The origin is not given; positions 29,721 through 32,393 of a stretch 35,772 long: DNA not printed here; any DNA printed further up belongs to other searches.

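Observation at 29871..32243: A multi-PAS/GAF HD-GYP c-di-GMP phosphodiesterase gene inserted between sdhA and sdhB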

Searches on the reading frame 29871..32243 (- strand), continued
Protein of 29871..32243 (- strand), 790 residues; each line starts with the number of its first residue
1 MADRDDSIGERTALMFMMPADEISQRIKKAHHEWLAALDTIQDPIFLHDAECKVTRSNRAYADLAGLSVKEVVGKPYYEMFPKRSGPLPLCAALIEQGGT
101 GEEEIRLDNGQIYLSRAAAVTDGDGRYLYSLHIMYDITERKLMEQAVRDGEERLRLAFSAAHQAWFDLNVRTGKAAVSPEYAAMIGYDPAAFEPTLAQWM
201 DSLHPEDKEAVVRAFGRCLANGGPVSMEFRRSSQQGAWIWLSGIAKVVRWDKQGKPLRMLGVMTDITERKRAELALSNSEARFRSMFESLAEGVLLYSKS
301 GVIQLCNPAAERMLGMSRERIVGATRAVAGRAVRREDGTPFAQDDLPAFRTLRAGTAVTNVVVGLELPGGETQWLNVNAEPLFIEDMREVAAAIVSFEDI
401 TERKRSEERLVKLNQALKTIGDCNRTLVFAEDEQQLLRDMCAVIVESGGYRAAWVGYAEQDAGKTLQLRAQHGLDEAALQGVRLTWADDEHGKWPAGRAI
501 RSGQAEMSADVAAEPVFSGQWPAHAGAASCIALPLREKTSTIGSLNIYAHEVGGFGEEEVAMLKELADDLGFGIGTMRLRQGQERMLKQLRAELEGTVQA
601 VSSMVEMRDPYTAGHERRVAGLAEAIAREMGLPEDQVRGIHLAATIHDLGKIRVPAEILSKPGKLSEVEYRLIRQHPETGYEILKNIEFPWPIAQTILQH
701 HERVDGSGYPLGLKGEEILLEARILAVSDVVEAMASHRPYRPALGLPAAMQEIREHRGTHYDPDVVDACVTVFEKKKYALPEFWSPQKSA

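Call 11: find_encoding_contigs(protein=P0006, flank=10000, max_places=2)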
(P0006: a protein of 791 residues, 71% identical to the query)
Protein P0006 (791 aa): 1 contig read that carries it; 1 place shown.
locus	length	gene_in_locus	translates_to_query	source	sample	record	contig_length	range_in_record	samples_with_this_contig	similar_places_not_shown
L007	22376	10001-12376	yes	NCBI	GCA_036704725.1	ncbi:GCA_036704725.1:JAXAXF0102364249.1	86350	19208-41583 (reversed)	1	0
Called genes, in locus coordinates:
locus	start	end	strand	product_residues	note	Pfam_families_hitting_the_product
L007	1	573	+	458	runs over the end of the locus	PF00083:Sugar_tr, PF07690:MFS_1, PF12832:MFS_1_like (faint), PF07690:MFS_1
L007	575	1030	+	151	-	PF00436:SSB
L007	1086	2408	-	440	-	PF00990:GGDEF, PF00563:EAL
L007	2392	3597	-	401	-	PF11871:DUF3391, PF01966:HD (weak), PF13487:HD_5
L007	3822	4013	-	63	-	-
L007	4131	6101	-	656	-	PF16177:ACAS_N, PF00501:AMP-binding, PF13193:AMP-binding_C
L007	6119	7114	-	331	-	PF00056:Ldh_1_N, PF02866:Ldh_1_C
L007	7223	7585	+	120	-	PF01127:Sdh_cyt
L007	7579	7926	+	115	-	PF01127:Sdh_cyt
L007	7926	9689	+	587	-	PF00890:FAD_binding_2, PF01266:DAO (weak), PF02910:Succ_DH_flav_C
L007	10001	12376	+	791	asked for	PF00989:PAS, PF08448:PAS_4, PF08447:PAS_3, PF13188:PAS_8, PF01590:GAF, PF13185:GAF_2, PF01966:HD, PF13487:HD_5, +3 more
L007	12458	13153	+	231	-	PF13085:Fer2_3, PF13183:Fer4_8, PF13237:Fer4_10, PF13534:Fer4_17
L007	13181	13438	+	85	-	PF03937:Sdh5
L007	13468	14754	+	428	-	PF00285:Citrate_synt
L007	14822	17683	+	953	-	PF16078:2-oxogl_dehyd_N, PF00676:E1_dh, PF02779:Transket_pyr, PF16870:OxoGdeHyase_C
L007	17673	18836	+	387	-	PF00364:Biotin_lipoyl, PF02817:E3_binding, PF00198:2-oxoacid_dh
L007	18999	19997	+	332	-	PF08240:ADH_N, PF00107:ADH_zinc_N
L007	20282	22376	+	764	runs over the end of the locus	PF00989:PAS (weak), PF08448:PAS_4, PF00989:PAS, PF13188:PAS_8, PF08448:PAS_4, PF13426:PAS_9, PF00990:GGDEF, PF00563:EAL, +2 more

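Call 12: find_encoding_contigs(protein=P0010, flank=10000, max_places=2)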
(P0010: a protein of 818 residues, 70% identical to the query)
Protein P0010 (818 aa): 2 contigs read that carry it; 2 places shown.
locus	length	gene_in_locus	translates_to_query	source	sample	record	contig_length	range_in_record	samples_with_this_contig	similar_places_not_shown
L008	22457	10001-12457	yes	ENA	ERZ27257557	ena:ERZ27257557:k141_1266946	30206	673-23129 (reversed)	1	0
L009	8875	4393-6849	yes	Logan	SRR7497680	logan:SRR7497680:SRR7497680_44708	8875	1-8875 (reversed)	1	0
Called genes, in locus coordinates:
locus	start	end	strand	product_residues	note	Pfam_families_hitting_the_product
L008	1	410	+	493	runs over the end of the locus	PF00083:Sugar_tr, PF07690:MFS_1, PF12832:MFS_1_like (faint), PF07690:MFS_1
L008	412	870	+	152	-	PF00436:SSB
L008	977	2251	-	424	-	PF00990:GGDEF, PF00563:EAL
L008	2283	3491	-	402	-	PF11871:DUF3391, PF01966:HD (weak), PF13487:HD_5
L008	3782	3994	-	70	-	-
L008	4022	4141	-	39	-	-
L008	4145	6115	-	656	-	PF16177:ACAS_N, PF00501:AMP-binding, PF13193:AMP-binding_C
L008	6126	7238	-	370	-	PF00056:Ldh_1_N, PF02866:Ldh_1_C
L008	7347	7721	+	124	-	PF01127:Sdh_cyt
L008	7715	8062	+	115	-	PF01127:Sdh_cyt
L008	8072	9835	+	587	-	PF00890:FAD_binding_2, PF01266:DAO, PF01946:Thi4 (faint), PF07992:Pyr_redox_2 (faint), PF02910:Succ_DH_flav_C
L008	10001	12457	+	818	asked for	PF08448:PAS_4, PF08447:PAS_3, PF08448:PAS_4 (weak), PF13188:PAS_8 (weak), PF01590:GAF, PF13185:GAF_2, PF01966:HD, PF13487:HD_5, +2 more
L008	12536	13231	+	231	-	PF13085:Fer2_3, PF13183:Fer4_8, PF13237:Fer4_10, PF13534:Fer4_17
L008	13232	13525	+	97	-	PF03937:Sdh5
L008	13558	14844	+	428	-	PF00285:Citrate_synt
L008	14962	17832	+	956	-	PF16078:2-oxogl_dehyd_N, PF00676:E1_dh, PF02779:Transket_pyr, PF16870:OxoGdeHyase_C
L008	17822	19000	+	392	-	PF00364:Biotin_lipoyl, PF02817:E3_binding, PF00198:2-oxoacid_dh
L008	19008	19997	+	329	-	PF08240:ADH_N, PF00107:ADH_zinc_N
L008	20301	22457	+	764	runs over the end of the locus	PF00989:PAS, PF08448:PAS_4, PF13426:PAS_9, PF00989:PAS, PF13188:PAS_8, PF08448:PAS_4, PF13426:PAS_9, PF00990:GGDEF, +2 more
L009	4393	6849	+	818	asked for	PF08448:PAS_4, PF08447:PAS_3, PF08448:PAS_4 (weak), PF13188:PAS_8 (weak), PF01590:GAF, PF13185:GAF_2, PF01966:HD, PF13487:HD_5, +2 more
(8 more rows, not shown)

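Call 13: find_encoding_contigs(protein=P0005, flank=10000, max_places=2)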
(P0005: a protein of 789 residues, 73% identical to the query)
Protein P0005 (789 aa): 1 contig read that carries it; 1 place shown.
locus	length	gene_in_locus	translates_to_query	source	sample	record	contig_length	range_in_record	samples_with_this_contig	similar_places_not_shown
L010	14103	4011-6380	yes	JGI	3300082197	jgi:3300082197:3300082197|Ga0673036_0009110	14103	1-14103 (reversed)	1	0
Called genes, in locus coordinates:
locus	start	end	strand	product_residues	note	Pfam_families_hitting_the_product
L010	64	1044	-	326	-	PF00056:Ldh_1_N, PF02866:Ldh_1_C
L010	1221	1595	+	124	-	PF01127:Sdh_cyt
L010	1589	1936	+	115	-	PF01127:Sdh_cyt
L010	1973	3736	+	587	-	PF00890:FAD_binding_2, PF01266:DAO, PF01946:Thi4 (faint), PF02910:Succ_DH_flav_C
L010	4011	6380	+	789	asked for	PF00989:PAS (weak), PF08448:PAS_4, PF13426:PAS_9 (weak), PF08447:PAS_3, PF01590:GAF, PF13185:GAF_2, PF01966:HD, PF13487:HD_5, +5 more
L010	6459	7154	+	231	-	PF13085:Fer2_3, PF13183:Fer4_8, PF13237:Fer4_10, PF13534:Fer4_17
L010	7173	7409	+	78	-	PF03937:Sdh5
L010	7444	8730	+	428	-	PF00285:Citrate_synt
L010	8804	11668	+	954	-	PF16078:2-oxogl_dehyd_N, PF00676:E1_dh, PF02779:Transket_pyr, PF16870:OxoGdeHyase_C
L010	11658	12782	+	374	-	PF00364:Biotin_lipoyl, PF02817:E3_binding, PF00198:2-oxoacid_dh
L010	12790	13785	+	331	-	PF08240:ADH_N, PF00107:ADH_zinc_N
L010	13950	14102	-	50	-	?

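Call 15: find_encoding_contigs(protein=P0011, flank=10000, max_places=2)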
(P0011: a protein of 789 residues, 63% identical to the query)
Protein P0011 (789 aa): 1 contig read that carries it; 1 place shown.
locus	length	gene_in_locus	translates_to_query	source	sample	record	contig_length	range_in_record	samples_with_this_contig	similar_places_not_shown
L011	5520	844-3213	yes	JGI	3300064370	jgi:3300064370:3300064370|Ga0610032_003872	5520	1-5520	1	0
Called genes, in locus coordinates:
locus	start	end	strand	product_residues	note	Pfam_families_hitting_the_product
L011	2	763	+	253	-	?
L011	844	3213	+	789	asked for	PF08448:PAS_4, PF08447:PAS_3, PF00989:PAS, PF08448:PAS_4, PF13188:PAS_8, PF01590:GAF, PF13185:GAF_2, PF01966:HD, +4 more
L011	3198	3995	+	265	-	PF13085:Fer2_3, PF13183:Fer4_8, PF13237:Fer4_10, PF13534:Fer4_17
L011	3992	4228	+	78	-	PF03937:Sdh5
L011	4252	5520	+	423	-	?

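Call 16: find_encoding_contigs(protein=P0014, flank=10000, max_places=2)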
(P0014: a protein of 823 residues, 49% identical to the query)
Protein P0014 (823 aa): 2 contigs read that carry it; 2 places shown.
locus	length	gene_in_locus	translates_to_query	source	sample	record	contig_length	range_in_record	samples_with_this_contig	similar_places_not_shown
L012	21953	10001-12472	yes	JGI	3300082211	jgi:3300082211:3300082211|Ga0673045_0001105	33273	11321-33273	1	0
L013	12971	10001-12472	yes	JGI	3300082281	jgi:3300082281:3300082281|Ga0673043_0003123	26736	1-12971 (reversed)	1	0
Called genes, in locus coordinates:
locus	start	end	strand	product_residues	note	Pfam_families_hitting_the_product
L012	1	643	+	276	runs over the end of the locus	PF02569:Pantoate_ligase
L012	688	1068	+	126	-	PF02261:Asp_decarbox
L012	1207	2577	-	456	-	PF00206:Lyase_1, PF08328:ASL_C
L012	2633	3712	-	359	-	PF02540:NAD_synthase (faint), PF03054:tRNA_Me_trans, PF20259:tRNA_Me_trans_M, PF20258:tRNA_Me_trans_C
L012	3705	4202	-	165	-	PF00293:NUDIX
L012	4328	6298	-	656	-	PF16177:ACAS_N, PF00501:AMP-binding, PF13193:AMP-binding_C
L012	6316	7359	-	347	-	PF00056:Ldh_1_N, PF02866:Ldh_1_C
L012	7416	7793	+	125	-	PF01127:Sdh_cyt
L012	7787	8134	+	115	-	PF01127:Sdh_cyt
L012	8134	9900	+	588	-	PF00890:FAD_binding_2, PF01266:DAO, PF01946:Thi4 (faint), PF07992:Pyr_redox_2 (faint), PF02910:Succ_DH_flav_C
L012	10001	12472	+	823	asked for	PF08448:PAS_4, PF13426:PAS_9 (weak), PF08448:PAS_4 (weak), PF08448:PAS_4, PF13185:GAF_2, PF01590:GAF, PF13487:HD_5, PF01966:HD, +4 more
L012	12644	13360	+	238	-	PF13085:Fer2_3, PF13183:Fer4_8, PF13237:Fer4_10, PF13534:Fer4_17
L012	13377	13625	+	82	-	PF03937:Sdh5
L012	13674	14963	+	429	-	PF00285:Citrate_synt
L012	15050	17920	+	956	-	PF16078:2-oxogl_dehyd_N, PF00676:E1_dh, PF02779:Transket_pyr, PF16870:OxoGdeHyase_C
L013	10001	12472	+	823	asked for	PF08448:PAS_4, PF13426:PAS_9 (weak), PF08448:PAS_4 (weak), PF08448:PAS_4, PF13185:GAF_2, PF01590:GAF, PF13487:HD_5, PF01966:HD, +4 more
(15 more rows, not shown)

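Call 17: find_encoding_contigs(protein=P0013, flank=10000, max_places=2)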
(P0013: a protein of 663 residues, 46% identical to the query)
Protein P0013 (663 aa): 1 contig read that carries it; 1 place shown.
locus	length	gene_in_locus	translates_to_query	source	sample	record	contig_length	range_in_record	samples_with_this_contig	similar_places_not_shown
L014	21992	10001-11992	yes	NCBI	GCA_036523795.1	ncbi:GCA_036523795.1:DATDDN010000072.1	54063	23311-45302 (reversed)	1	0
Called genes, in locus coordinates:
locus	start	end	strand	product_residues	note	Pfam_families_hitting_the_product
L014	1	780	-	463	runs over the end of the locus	PF00497:SBP_bac_3, PF01464:SLT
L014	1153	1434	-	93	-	-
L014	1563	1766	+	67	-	-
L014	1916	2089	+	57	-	-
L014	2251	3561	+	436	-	PF01266:DAO (faint), PF05834:Lycopene_cycl (faint), PF07992:Pyr_redox_2, PF13454:NAD_binding_9 (faint), PF13738:Pyr_redox_3 (faint), PF00070:Pyr_redox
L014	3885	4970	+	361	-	PF00005:ABC_tran, PF08402:TOBE_2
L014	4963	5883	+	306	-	PF00528:BPD_transp_1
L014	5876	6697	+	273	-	PF00528:BPD_transp_1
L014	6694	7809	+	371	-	PF01547:SBP_bac_1, PF13416:SBP_bac_8, PF13343:SBP_bac_6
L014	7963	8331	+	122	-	PF00383:dCMP_cyt_deam_1 (weak)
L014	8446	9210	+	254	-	PF01547:SBP_bac_1, PF13531:SBP_bac_11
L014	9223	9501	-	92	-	PF14333:DUF4389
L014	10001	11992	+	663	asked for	PF00989:PAS, PF08448:PAS_4, PF13188:PAS_8 (faint), PF08447:PAS_3, PF13185:GAF_2, PF01590:GAF, PF01966:HD, PF13487:HD_5, +1 more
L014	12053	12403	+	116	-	-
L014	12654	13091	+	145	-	-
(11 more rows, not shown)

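Call 18: find_related_loci(query=A1, collection=genome_contigs, flank=10000)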
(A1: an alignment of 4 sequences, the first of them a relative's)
Query A1 (115 aa) in genome_contigs; peptide patterns used: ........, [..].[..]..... (x = any residue, [..] = any of these).
599 stretches matched a pattern (row limit reached: there are more); 598 encode a relative of the query (tblastn E <= 1e-3); the best 80 are kept; 80 distinct loci.
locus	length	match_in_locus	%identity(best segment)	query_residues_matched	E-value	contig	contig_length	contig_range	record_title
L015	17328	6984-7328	66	1-115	6e-49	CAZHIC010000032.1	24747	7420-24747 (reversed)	MAG TPA_asm: uncultured Gallionellaceae bacterium isolate ERP125453_co2_188 genome assembly, contig: NODE_580_length_247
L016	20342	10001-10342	64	1-114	6e-49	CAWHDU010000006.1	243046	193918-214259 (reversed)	MAG: uncultured beta proteobacterium isolate MFD04408.bin.1.58 genome assembly, contig: contig_40702, whole genome shotg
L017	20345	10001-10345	64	1-115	7e-49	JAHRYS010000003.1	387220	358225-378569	MAG: Candidatus Ferrigenium altingense isolate AG11 NODE_29_length_387220_cov_3573.389054, whole genome shotgun sequence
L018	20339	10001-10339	69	1-113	5e-49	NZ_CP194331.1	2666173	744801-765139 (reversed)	Candidatus Ferrigenium straubiae strain KS chromosome, complete genome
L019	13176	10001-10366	66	1-114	1e-48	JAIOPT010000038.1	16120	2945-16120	MAG: Betaproteobacteria bacterium isolate LakeFargette_0920_ALND_MAG_49_15 LacPavin_0920_ALND_scaffold_120160, whole gen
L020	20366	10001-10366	66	1-114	6e-48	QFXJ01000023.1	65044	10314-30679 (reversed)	MAG: Candidatus Nitrotoga sp. CP45 Ga0182495_123, whole genome shotgun sequence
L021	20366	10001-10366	66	1-114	1e-47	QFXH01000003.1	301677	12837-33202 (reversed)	MAG: Candidatus Nitrotoga sp. MKT Ga0182805_103, whole genome shotgun sequence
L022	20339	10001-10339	65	1-113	2e-47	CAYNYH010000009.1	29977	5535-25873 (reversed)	MAG TPA_asm: uncultured Gallionella sp. isolate binchicken_co134_1040 genome assembly, contig: NODE_3126_length_29977_co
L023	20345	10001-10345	66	1-115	3e-47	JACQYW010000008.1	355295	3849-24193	MAG: Nitrosomonadales bacterium isolate NC_groundwater_1551_Pr4_S-0.65um_59_25 SR1-18-Sp65_coassembly_scaffold_21603, wh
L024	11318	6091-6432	64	1-114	6e-47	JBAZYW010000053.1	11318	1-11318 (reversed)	MAG: Gallionellaceae bacterium isolate SO_2017_GW1_91 NODE_21384_length_11318_cov_0.777500_OW334_2017, whole genome shot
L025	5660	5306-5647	63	1-114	4e-46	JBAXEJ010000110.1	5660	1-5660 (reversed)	MAG: Gallionellaceae bacterium isolate ELA242 MAG242_110, whole genome shotgun sequence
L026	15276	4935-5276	60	1-114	2e-45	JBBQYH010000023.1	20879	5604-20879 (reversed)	MAG: Burkholderiales bacterium isolate Co_metawrap_2156 Cmw_2156_k141_4250292_length_20879_cov_7.0000, whole genome shot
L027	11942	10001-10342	59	1-114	1e-44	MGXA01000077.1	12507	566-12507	MAG: Gallionellales bacterium RIFCSPLOWO2_02_FULL_59_110 rifcsplowo2_02_scaffold_37060, whole genome shotgun sequence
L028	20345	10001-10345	68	1-115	2e-44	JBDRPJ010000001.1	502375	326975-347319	MAG: Pseudomonadota bacterium isolate MEGAHIT-group-2.112 k141_185424, whole genome shotgun sequence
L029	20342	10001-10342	65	1-114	1e-44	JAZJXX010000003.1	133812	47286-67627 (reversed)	MAG: Pseudomonadota bacterium isolate ADI_H1L3_2_122_18_3-bin014_1 ADIH1L32_B014_1_000000000003, whole genome shotgun se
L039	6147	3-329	64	7-115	2e-42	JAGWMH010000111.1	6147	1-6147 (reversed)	MAG: Betaproteobacteria bacterium isolate REEB203 contig-150_20194, whole genome shotgun sequence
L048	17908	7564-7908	60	1-115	3e-38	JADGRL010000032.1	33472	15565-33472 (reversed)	MAG: Gallionella sp. isolate Chersky.15_73 contig-100_411, whole genome shotgun sequence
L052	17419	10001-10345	58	1-115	3e-37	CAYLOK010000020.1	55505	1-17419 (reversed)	MAG TPA_asm: uncultured Gallionella sp. isolate SRP062349_co1_24 genome assembly, contig: NODE_50_length_55505_cov_80.38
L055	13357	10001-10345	58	1-115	7e-36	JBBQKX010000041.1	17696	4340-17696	MAG: Burkholderiales bacterium isolate Co_metawrap_545 Cmw_545_k141_23547270_length_17696_cov_14.0000, whole genome shot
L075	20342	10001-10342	49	1-114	4e-33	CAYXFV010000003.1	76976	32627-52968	MAG TPA_asm: uncultured Nitrosomonas sp. isolate SRP344714_co2_338 genome assembly, contig: NODE_706_length_76976_cov_10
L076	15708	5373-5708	50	3-114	3e-33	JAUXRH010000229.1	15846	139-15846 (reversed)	MAG: Nitrosomonas sp. isolate C12_maxbin.059 C12_k141_690905, whole genome shotgun sequence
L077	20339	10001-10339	50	2-114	2e-33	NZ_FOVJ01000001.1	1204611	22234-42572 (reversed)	Nitrosospira briensis strain Nsp8, whole genome shotgun sequence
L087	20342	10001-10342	47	1-114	2e-32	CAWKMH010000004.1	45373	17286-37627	MAG: uncultured beta proteobacterium isolate MFD08416.bin.2.10 genome assembly, contig: contig_100857, whole genome shot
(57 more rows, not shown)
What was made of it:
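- Tried and rejected: The clade's frequency among GTDB species is therefore unknown (call 18).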

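Call 22: search_protein_families(library=pfam, proteins=[L015:9121-9564:+, L022:12159-12548:+, L048:9697-10095:+, L052:12267-12656:+, L016:12134-12532:+, L018:12130-13206:+, L023:12118-13323:+, L020:12151-13548:+, L077:12280-13827:+, L077:13875-16409:+], max_evalue=0.01)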
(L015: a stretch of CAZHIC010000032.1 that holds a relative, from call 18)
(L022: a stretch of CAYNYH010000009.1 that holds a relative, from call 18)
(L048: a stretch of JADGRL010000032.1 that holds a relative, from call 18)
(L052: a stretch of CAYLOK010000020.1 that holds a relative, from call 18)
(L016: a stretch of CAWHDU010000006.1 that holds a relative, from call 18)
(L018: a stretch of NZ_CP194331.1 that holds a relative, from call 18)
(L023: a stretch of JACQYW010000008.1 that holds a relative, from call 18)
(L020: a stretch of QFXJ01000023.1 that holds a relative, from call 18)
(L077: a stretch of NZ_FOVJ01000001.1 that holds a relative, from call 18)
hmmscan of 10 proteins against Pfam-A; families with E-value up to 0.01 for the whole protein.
L015:9121-9564:+ (147 aa): 1 family
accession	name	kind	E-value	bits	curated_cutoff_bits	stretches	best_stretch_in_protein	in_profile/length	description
PF13366.12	PDDEXK_3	-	1e-39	135.9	22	1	13-126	2-116/117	PD-(D/E)XK nuclease superfamily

L022:12159-12548:+ (129 aa): 1 family
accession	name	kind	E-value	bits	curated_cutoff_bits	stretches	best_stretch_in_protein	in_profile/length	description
PF13366.12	PDDEXK_3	-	6.6e-39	133.3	22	1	5-118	2-116/117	PD-(D/E)XK nuclease superfamily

L048:9697-10095:+ (132 aa): 1 family
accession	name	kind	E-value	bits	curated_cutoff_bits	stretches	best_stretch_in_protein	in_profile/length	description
PF12276.13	DUF3617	-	2.4e-14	54.5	24.5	1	27-129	5-106/106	Protein of unknown function (DUF3617)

L052:12267-12656:+ (129 aa): 1 family
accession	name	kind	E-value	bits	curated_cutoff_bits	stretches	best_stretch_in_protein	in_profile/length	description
PF13366.12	PDDEXK_3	-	1.5e-39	135.4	22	1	5-118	2-116/117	PD-(D/E)XK nuclease superfamily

L016:12134-12532:+ (132 aa): 1 family
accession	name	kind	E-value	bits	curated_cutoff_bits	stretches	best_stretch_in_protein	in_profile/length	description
PF12276.13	DUF3617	-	5.5e-14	53.3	24.5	1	27-129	5-106/106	Protein of unknown function (DUF3617)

L018:12130-13206:+ (358 aa): 3 families
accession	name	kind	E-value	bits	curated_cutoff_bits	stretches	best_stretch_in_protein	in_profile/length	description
PF08378.17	NERD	-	2.9e-17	63.6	22.1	1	19-118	2-96/111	Nuclease-related domain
PF02318.22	FYVE_2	-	0.0014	19.2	27.2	1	285-357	50-109/118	FYVE-type zinc finger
PF12760.12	Zn_ribbon_IS1595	-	0.0018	18.7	25.4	0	290-317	19-45/46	Transposase zinc-ribbon domain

L023:12118-13323:+ (401 aa): 2 families
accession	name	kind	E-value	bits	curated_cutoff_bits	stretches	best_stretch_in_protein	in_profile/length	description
PF00990.26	GGDEF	-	4.5e-50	170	23.8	1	224-381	1-160/161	Diguanylate cyclase, GGDEF domain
PF05227.19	CHASE3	-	7e-22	78.2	28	1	42-163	3-125/138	CHASE3 domain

L020:12151-13548:+ (465 aa): 1 family
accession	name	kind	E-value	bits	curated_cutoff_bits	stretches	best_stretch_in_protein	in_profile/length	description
PF03235.19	GmrSD_N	-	1.1e-30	107.7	33.2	1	15-242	3-199/199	GmrSD restriction endonuclease, N-terminal domain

L077:12280-13827:+ (515 aa): 3 families
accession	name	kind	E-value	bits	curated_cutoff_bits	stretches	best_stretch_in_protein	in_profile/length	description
PF02781.21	G6PD_C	-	1.2e-118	395.9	27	1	205-502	1-296/296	Glucose-6-phosphate dehydrogenase, C-terminal domain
PF00479.28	G6PD_N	-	1.3e-52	179.5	22.1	1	24-203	1-183/183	Glucose-6-phosphate dehydrogenase, NAD binding domain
PF22181.1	TarS_linker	-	0.0066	17.2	27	0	33-92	24-80/100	Glycosyl transferase TarS linker domain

L077:13875-16409:+ (844 aa): 1 family
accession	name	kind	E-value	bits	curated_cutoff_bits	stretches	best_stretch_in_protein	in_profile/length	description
PF00343.26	Phosphorylase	-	0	1138.9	27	1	117-829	1-712/713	Carbohydrate phosphorylase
